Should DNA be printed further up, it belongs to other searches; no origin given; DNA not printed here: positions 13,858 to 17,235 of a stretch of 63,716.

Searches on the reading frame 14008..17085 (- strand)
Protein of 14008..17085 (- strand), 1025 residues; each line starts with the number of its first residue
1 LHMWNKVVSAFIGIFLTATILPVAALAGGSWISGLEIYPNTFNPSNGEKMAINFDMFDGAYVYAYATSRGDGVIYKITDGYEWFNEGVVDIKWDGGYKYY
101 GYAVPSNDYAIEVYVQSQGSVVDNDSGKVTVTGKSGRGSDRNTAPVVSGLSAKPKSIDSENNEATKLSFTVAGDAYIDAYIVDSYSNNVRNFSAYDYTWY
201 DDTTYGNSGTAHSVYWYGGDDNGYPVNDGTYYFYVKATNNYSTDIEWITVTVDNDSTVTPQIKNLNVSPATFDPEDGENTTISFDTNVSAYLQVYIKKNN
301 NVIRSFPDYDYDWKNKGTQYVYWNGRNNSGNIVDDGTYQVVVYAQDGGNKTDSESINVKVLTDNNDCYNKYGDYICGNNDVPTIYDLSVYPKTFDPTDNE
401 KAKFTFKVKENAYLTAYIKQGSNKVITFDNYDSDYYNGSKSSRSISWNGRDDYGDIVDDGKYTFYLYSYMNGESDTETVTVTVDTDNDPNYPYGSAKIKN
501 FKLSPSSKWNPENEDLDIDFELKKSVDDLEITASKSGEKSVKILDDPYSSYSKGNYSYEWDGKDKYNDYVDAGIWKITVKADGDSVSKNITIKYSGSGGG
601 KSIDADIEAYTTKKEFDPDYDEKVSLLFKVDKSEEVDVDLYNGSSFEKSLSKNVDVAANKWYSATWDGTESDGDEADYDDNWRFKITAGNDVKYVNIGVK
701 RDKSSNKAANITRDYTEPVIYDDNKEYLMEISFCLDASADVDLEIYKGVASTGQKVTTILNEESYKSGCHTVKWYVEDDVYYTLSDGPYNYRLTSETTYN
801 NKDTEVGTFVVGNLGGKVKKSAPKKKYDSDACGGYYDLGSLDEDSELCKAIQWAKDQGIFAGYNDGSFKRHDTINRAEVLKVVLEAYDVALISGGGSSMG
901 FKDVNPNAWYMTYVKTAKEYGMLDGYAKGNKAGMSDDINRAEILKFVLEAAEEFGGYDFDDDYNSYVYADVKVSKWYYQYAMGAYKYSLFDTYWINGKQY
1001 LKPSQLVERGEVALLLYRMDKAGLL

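Call 7: search_protein_families(library=pfam, proteins=[window:14008-17085:-], max_evalue=1)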
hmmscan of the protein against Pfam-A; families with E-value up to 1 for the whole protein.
window:14008-17085:- (1025 aa): 5 families
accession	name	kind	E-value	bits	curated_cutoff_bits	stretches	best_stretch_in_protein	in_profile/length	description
PF13860.13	FlgD_ig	-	2e-20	73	27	4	285-347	19-78/79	FlgD Ig-like domain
PF00395.25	SLH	-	5.3e-10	39.6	20.8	2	849-879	13-43/44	S-layer homology domain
PF10029.15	DUF2271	-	0.0014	18.8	27.3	0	315-361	73-119/136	Predicted periplasmic protein (DUF2271)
PF08635.15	ox_reductase_C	-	0.015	15.4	22.5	1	425-482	21-75/142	Putative oxidoreductase C terminal domain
PF14326.11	DUF4384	-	0.26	11.8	27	0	276-315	4-43/81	Domain of unknown function (DUF4384)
